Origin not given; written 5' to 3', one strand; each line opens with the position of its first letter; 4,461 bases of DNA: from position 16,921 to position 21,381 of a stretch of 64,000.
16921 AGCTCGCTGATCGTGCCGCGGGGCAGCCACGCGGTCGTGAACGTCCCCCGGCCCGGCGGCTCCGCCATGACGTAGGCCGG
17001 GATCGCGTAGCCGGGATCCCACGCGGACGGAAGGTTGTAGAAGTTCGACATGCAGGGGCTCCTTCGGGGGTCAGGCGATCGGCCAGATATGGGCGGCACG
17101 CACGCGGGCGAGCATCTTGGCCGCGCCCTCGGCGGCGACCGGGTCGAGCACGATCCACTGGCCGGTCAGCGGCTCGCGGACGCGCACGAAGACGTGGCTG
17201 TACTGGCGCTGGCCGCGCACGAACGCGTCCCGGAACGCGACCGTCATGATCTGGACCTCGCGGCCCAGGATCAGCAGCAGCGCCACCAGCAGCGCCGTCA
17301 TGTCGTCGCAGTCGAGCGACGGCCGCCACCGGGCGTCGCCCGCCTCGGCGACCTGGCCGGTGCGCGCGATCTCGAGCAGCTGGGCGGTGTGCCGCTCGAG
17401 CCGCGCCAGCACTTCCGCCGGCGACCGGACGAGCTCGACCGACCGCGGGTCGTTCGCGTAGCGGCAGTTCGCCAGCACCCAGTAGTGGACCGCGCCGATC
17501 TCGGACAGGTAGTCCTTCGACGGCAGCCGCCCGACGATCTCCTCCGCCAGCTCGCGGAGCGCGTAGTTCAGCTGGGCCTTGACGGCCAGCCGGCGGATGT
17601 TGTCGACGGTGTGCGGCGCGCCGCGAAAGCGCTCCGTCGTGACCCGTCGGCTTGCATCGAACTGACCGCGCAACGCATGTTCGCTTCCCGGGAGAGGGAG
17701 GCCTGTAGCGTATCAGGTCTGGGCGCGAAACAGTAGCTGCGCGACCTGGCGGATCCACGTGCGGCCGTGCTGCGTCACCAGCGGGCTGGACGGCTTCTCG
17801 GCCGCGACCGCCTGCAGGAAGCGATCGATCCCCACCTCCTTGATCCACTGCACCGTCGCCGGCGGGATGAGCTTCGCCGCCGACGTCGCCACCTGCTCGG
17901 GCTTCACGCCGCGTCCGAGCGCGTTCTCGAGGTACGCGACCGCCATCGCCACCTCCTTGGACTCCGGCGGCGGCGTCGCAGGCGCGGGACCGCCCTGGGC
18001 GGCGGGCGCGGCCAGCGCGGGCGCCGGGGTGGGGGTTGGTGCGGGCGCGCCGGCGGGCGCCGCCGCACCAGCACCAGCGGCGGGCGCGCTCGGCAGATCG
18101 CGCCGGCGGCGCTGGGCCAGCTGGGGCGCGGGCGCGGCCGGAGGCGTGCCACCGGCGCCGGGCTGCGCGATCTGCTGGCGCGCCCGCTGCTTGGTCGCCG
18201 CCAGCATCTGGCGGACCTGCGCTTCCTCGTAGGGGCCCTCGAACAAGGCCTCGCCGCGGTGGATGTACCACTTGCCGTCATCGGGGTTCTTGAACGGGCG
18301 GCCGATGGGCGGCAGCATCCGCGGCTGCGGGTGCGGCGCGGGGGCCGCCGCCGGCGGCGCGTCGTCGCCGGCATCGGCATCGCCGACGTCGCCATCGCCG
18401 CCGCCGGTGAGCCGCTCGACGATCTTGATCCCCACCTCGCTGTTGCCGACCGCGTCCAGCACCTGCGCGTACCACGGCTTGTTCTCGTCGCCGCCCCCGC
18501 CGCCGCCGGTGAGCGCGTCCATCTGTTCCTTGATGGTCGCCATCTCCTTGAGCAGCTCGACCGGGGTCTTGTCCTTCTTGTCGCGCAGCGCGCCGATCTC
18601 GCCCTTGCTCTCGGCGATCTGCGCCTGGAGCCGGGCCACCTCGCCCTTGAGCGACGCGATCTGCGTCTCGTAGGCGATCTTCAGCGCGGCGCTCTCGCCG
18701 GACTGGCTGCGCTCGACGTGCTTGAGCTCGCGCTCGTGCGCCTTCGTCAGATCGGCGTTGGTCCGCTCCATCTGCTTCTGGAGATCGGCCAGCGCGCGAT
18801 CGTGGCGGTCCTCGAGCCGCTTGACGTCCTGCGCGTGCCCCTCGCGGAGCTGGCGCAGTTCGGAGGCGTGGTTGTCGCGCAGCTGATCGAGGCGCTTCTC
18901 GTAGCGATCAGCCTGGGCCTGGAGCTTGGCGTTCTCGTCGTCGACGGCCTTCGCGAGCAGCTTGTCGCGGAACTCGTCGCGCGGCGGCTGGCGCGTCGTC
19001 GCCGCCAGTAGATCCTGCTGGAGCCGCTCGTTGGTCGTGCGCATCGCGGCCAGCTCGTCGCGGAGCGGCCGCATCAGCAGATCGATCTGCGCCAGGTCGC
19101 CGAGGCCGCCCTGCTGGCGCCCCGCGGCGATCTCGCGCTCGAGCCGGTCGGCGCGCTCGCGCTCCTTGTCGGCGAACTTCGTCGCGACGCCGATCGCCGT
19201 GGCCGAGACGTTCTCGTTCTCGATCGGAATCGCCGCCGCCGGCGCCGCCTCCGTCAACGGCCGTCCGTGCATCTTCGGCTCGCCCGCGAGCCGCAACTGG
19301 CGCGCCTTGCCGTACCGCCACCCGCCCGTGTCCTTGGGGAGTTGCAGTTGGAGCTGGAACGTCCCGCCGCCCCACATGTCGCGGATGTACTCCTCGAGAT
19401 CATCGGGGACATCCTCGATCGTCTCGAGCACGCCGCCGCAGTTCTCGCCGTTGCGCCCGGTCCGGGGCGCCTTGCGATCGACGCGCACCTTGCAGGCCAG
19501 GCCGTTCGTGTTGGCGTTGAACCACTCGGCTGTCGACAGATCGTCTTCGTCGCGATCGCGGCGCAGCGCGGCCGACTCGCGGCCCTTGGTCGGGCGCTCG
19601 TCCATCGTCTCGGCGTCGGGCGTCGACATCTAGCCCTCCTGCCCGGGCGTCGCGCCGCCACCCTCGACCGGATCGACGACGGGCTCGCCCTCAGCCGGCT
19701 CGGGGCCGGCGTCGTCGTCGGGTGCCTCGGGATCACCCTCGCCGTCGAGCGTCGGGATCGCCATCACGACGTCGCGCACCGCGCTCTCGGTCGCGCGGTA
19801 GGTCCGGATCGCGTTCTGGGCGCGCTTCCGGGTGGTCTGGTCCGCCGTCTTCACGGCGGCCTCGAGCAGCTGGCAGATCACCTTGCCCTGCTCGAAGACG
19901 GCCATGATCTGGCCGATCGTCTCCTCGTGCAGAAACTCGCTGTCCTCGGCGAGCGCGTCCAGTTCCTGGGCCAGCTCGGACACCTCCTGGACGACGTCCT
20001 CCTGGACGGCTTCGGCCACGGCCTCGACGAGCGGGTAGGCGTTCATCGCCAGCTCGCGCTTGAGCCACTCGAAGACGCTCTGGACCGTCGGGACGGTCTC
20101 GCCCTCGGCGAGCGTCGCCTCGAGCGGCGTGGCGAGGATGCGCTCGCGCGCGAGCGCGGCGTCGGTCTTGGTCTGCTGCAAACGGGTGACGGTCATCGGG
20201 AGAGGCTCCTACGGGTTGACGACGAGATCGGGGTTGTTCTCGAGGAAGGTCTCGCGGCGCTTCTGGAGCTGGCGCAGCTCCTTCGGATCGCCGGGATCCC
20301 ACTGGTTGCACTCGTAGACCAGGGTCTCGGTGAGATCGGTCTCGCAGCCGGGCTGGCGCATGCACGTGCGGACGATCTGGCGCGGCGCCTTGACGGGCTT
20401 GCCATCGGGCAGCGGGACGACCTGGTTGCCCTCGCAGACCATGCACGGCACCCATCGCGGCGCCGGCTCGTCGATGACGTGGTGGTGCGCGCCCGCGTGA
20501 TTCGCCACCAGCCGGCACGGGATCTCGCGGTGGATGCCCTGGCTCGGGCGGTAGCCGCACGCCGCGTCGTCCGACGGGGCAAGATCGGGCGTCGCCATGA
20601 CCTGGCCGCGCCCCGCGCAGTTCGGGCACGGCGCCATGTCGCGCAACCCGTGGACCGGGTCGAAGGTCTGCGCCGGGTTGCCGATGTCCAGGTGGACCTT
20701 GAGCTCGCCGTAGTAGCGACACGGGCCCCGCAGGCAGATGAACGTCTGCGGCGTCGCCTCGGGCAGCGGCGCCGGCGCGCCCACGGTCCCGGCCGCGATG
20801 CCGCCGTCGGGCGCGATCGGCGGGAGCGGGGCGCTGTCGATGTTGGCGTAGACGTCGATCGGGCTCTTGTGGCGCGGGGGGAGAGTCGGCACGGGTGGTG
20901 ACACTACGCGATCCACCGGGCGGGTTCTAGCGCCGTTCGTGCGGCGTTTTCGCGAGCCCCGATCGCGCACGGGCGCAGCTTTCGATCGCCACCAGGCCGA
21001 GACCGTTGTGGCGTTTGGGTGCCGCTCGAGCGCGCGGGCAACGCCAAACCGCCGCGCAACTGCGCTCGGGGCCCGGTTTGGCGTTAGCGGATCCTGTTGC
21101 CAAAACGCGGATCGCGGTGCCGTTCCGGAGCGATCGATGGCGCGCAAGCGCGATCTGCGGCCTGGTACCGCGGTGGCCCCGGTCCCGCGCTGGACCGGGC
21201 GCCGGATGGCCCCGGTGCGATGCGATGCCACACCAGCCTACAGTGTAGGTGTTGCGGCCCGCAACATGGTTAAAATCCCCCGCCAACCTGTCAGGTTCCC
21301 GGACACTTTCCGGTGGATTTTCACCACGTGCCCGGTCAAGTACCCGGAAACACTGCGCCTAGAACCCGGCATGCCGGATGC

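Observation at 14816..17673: Wall-binding and protease modules inside the virion operon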

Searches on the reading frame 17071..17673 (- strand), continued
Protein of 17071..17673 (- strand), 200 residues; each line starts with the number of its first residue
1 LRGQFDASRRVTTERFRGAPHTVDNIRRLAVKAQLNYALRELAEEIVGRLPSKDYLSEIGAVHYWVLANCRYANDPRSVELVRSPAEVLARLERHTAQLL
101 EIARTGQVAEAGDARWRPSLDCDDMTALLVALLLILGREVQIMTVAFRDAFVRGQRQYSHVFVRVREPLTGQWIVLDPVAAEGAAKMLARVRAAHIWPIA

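Call 48: find_related_loci(query=A1, collection=metagenome_contigs, flank=10000)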
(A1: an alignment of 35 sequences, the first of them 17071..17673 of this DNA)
Query A1 (200 aa) in metagenome_contigs; peptide patterns used: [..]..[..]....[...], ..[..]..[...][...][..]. (x = any residue, [..] = any of these).
134 stretches matched a pattern; 55 encode a relative of the query (tblastn E <= 1e-3); 55 distinct loci.
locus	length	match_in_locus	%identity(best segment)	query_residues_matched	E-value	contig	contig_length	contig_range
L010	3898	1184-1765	88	1-200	6e-107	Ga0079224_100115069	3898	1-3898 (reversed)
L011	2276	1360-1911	69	10-200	2e-86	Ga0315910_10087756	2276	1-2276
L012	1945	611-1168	71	8-200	4e-85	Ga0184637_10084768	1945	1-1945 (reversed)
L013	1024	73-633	65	7-200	2e-88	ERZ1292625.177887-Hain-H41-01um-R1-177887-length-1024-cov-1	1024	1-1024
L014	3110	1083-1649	62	5-200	2e-76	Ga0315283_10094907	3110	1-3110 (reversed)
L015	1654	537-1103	62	5-200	1e-79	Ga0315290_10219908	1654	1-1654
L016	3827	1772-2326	62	11-200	2e-75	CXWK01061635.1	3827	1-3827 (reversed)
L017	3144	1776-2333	60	2-200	9e-75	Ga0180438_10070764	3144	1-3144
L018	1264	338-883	63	13-200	2e-78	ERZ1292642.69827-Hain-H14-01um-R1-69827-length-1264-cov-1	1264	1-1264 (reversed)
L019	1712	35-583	60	5-200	2e-76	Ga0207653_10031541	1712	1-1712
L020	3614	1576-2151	57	10-200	2e-69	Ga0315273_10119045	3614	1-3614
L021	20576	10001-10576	57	10-200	5e-69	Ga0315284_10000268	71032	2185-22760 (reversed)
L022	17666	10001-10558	61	10-200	2e-68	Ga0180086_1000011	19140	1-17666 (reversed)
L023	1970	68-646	60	2-200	1e-68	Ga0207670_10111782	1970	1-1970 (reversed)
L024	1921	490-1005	53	9-200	7e-59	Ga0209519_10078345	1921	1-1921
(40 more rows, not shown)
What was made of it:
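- Contig sizes cluster tightly at 71-92 kb (call 48).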

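Call 54: search_protein_families(library=pfam, max_evalue=0.1, proteins=[L003:16072-18021:+])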
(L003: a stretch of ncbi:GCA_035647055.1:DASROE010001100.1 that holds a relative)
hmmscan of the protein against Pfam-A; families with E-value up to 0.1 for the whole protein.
L003:16072-18021:+ (649 aa): 6 families
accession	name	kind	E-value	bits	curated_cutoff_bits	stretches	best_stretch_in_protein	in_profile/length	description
PF01078.27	Mg_chelatase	-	1.5e-26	93.6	20.3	1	24-127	15-121/207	Magnesium chelatase, subunit ChlI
PF00158.32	Sigma54_activat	-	0.0014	18.8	20.2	0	101-129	82-110/168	Sigma-54 interaction domain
PF13191.12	AAA_16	-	0.0021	19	32.6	1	33-146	26-165/167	AAA ATPase domain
PF00004.35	AAA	-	0.0037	18.2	21.2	1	34-128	1-73/131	ATPase family associated with various cellular activities (AAA)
PF07728.20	AAA_5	-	0.019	15.4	22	1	33-54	1-22/139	AAA domain (dynein-related subfamily)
PF05729.18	NACHT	-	0.085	13.1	26.7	0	33-149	2-128/167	NACHT domain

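Call 81: search_protein_representatives(alignment_id=A1)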
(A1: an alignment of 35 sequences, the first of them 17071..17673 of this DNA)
Query: 35 sequences, 189 profile positions. Proteins with E-value up to 0.001 (for the whole library): 1815; up to 1e-10: 289; up to 1e-30: 11. The best 150 are listed.
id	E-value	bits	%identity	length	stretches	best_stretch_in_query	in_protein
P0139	2.3e-48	180.7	-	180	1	5-189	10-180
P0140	5.2e-43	163.2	-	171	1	6-188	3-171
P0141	1.1e-40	155.6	-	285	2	110-188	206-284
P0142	5.3e-38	146.9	-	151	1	25-188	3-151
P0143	3.8e-37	144.1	-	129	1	6-81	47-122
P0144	5.5e-36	140.3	-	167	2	8-85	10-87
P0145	2.3e-33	131.7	-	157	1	24-189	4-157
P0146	4.2e-33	130.9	-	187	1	7-188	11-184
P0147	2.4e-32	128.4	-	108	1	69-189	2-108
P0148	4.7e-32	127.5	-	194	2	8-88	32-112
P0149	6.1e-31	123.8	-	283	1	7-188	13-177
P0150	1.1e-30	123.0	-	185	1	7-188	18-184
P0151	1.5e-30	122.6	-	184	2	108-188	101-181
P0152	2.1e-30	122.1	-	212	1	7-188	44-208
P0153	3.5e-30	121.4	-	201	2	110-188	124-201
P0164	4.1e-27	111.4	-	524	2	110-188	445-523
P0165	4.1e-27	111.3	-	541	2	110-188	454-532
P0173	7.1e-25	104.0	-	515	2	3-85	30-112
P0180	3.3e-24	101.9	-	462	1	8-188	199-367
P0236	6.5e-17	78.1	-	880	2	14-85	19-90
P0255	2.3e-15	73.0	-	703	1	11-171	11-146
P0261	3.1e-15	72.6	-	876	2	15-84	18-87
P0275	3.4e-14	69.2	-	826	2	9-85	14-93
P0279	4.6e-14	68.8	-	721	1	10-171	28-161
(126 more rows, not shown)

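Call 82: search_protein_families(library=pfam, max_evalue=0.001, proteins=[P0164, P0165, P0173, P0180, P0236, P0255, P0261, P0275, P0279, P0149])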
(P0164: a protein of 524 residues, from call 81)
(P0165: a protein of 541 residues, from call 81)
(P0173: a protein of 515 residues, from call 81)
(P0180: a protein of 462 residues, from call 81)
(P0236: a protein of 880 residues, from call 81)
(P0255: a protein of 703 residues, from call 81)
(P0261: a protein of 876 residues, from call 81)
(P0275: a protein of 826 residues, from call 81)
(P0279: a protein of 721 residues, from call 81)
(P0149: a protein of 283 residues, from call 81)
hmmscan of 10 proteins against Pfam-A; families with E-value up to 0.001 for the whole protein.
P0164 (524 aa): 0 families

P0165 (541 aa): 1 family
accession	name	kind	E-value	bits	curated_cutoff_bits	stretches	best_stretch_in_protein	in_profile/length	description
PF01079.26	Hint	-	0.00054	20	29.7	0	127-207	11-99/213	Hint module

P0173 (515 aa): 1 family
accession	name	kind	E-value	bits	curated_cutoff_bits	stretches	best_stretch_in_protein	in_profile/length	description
PF01841.26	Transglut_core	-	0.00029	21.5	23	0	64-121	3-57/108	Transglutaminase-like superfamily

P0180 (462 aa): 0 families

P0236 (880 aa): 1 family
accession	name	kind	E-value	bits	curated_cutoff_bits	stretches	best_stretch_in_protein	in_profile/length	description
PF01841.26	Transglut_core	-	5.1e-16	59.3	23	1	41-145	2-108/108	Transglutaminase-like superfamily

P0255 (703 aa): 3 families
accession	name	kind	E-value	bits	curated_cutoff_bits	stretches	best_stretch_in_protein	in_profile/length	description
PF01841.26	Transglut_core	-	1.7e-13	51.2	23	1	53-142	14-108/108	Transglutaminase-like superfamily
PF01471.23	PG_binding_1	-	3.9e-06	27.4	23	0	576-596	36-56/57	Putative peptidoglycan binding domain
PF09374.15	PG_binding_3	-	1.4e-05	25.6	24.6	0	450-490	6-50/76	Predicted Peptidoglycan domain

P0261 (876 aa): 1 family
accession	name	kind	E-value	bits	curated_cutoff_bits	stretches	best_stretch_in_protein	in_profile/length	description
PF01841.26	Transglut_core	-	7.4e-12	45.9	23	1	39-146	2-108/108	Transglutaminase-like superfamily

P0275 (826 aa): 2 families
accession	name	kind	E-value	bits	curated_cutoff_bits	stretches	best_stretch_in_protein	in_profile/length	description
PF01841.26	Transglut_core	-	1.2e-12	48.4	23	1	44-147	2-108/108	Transglutaminase-like superfamily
PF01471.23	PG_binding_1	-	9.2e-05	23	23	1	613-637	33-57/57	Putative peptidoglycan binding domain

P0279 (721 aa): 3 families
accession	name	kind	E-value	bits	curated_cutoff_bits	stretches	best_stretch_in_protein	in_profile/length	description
PF01841.26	Transglut_core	-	1.6e-11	44.9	23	1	57-157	5-108/108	Transglutaminase-like superfamily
PF01471.23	PG_binding_1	-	0.00037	21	23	1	479-502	33-56/57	Putative peptidoglycan binding domain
PF04473.18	DUF553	-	0.0006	19.7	20.5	1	58-146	5-102/140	Transglutaminase-like domain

P0149 (283 aa): 1 family
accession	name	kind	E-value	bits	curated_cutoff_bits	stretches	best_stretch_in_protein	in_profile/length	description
PF01841.26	Transglut_core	-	5.3e-09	36.8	23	1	56-156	13-108/108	Transglutaminase-like superfamily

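Call 88: find_encoding_contigs(protein=P0255, flank=10000, max_places=2)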
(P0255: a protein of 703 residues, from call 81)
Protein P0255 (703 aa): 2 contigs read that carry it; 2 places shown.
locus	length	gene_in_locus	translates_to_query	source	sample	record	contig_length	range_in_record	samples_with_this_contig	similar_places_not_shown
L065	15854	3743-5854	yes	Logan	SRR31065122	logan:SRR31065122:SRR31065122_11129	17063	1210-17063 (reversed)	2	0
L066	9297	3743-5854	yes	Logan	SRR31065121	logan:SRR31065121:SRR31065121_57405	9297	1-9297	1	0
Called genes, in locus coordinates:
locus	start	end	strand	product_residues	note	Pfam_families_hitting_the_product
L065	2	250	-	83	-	?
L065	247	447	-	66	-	-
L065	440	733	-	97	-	-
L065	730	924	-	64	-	-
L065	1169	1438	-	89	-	-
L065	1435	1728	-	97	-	-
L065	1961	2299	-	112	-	-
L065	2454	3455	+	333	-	-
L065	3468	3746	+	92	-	-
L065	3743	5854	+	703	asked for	PF01841:Transglut_core, PF01471:PG_binding_1 (faint), PF09374:PG_binding_3 (faint)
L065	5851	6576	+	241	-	-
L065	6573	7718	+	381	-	-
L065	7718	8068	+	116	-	-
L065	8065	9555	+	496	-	PF21722:Gly_rich_2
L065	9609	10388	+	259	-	-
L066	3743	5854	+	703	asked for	PF01841:Transglut_core, PF01471:PG_binding_1 (faint), PF09374:PG_binding_3 (faint)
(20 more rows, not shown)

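Call 91: find_related_loci(query=A1, collection=viral_contigs, flank=3000)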
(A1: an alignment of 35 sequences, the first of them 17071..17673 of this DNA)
Query A1 (200 aa) in viral_contigs; peptide patterns used: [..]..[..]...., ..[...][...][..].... (x = any residue, [..] = any of these).
9 stretches matched a pattern; 6 encode a relative of the query (tblastn E <= 1e-3); 6 distinct loci.
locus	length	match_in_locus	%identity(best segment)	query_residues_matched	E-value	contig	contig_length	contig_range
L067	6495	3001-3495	43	16-200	1e-41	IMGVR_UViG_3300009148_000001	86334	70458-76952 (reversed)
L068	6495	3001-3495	43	16-200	1e-40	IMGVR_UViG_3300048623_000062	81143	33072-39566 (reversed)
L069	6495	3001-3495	43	16-200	1e-40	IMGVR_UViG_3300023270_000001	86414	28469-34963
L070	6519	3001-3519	40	10-200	1e-39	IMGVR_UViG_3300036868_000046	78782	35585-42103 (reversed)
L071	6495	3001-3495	41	16-200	1e-35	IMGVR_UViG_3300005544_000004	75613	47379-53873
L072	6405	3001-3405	30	21-182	5e-18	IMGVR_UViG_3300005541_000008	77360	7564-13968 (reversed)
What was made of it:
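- IMG/VR lists six 75-86 kb relatives as viral genomes (call 91).
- Tried and rejected: The alignment-based scan later found six UViGs (call 91).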

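Call 97: search_dna_similar(query=P0255, collection=phages, mode=protein, max_evalue=0.01, max_rows=20)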
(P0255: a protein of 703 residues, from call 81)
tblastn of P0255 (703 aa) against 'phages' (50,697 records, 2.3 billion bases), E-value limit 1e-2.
Records with a match: 3; places in all: 3; records where one place covers at least 80% of the query: 0.
Best place of each record, by identity: <60% 3.
By first word of the organism name: Salisaeta 2; Geoglobus 1.
By host as written in the record: Salisaeta sp. SP9-1 2; Geoglobus acetivorans strain SBH6 1.
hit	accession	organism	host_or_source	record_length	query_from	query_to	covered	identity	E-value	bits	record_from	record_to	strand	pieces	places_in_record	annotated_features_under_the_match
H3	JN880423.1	Salisaeta icosahedral phage 1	Salisaeta sp. SP9-1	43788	13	144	19%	31.6%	7e-15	85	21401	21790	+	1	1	gp34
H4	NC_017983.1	Salisaeta icosahedral phage 1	Salisaeta sp. SP9-1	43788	13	144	19%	31.6%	7e-15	85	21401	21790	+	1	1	gp34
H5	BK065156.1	Geoglobus acetivorans pleomorphic virus 1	Geoglobus acetivorans strain SBH6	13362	60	126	10%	38.0%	1e-5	55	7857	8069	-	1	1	hypothetical protein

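Call 99: get_annotated_region(hit=H5, flank=5000)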
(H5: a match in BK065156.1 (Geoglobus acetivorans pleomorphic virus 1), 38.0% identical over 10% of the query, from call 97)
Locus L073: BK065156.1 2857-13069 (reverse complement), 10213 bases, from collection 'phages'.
description: TPA_asm: Geoglobus acetivorans pleomorphic virus 1 genomic sequence.
organism: Geoglobus acetivorans pleomorphic virus 1 (NCBI taxid 3115751)
taxonomy: Viruses; Monodnaviria; Trapavirae; Saleviricota; Huolimaviricetes; Haloruvirales; Pleolipoviridae
host: Geoglobus acetivorans strain SBH6; source: -; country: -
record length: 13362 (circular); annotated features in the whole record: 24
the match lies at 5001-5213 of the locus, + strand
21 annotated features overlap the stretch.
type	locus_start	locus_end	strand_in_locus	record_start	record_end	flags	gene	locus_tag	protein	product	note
CDS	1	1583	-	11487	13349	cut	-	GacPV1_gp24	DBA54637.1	rolling-circle replication initiation endonuclease Rep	-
CDS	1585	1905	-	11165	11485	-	-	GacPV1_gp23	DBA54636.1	hypothetical protein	-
CDS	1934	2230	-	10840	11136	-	-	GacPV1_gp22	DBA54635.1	hypothetical protein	-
CDS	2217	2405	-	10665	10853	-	-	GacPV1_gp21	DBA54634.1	hypothetical protein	-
CDS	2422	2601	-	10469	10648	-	-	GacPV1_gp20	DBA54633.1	hypothetical protein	-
CDS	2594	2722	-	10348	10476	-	-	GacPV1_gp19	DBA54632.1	hypothetical protein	-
CDS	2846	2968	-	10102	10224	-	-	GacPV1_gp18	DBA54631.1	hypothetical protein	-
CDS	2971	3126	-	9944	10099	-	-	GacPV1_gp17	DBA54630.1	hypothetical protein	-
CDS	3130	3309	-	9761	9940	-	-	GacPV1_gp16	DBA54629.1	hypothetical protein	-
CDS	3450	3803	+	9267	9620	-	-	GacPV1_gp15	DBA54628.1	hypothetical protein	-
CDS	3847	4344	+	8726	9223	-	-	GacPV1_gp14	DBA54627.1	hypothetical protein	-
CDS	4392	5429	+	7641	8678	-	-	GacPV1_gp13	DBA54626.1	hypothetical protein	-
CDS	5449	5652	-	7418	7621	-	-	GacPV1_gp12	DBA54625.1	hypothetical protein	-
CDS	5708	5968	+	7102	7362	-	-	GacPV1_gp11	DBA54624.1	hypothetical protein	-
CDS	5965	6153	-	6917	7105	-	-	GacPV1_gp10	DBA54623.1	hypothetical protein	-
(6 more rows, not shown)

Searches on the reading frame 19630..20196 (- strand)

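Call 9: search_protein_families(library=pfam, max_evalue=1, proteins=[window:19630-20196:-])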
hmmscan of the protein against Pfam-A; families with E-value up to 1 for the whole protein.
window:19630-20196:- (188 aa): 5 families
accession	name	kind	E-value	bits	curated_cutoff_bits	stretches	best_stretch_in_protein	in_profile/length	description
PF05008.21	V-SNARE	-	0.0021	18.9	25.9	1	64-137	8-81/92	Vesicle transport v-SNARE protein N-terminus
PF01730.21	UreF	-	0.06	14.1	23.3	1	42-93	8-63/151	UreF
PF07911.18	DUF1677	-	0.18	12.7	25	0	93-145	19-72/94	Protein of unknown function (DUF1677)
PF24930.1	DUF7750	-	0.46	10.8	27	0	56-74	40-58/65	Domain of unknown function (DUF7750)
PF12501.13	DUF3708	-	0.95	9.5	24.1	1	55-149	73-161/166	Phosphate ATP-binding cassette transporter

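Call 10: search_protein_families(library=phrogs, max_evalue=0.1, proteins=[window:19630-20196:-])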
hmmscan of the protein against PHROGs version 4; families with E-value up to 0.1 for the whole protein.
window:19630-20196:- (188 aa): 0 families

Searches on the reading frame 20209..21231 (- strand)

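Call 9: search_protein_families(library=pfam, max_evalue=1, proteins=[window:20209-21231:-])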
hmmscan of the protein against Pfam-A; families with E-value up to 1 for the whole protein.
window:20209-21231:- (340 aa): 3 families
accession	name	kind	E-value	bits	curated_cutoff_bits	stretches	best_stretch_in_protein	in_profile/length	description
PF15777.11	Anti-TRAP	-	0.074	13.5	32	0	200-212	31-43/59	Tryptophan RNA-binding attenuator protein inhibitory protein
PF00684.25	DnaJ_CXXCXGXG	-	0.13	13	32.7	0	200-213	16-29/65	DnaJ central domain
PF23733.2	GRXCR1-2_C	-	0.13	12.6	26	0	259-284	8-26/47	GRXCR1/2, C-terminal domain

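Call 10: search_protein_families(library=phrogs, max_evalue=0.1, proteins=[window:20209-21231:-])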
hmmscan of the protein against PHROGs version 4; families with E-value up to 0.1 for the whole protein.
window:20209-21231:- (340 aa): 0 families
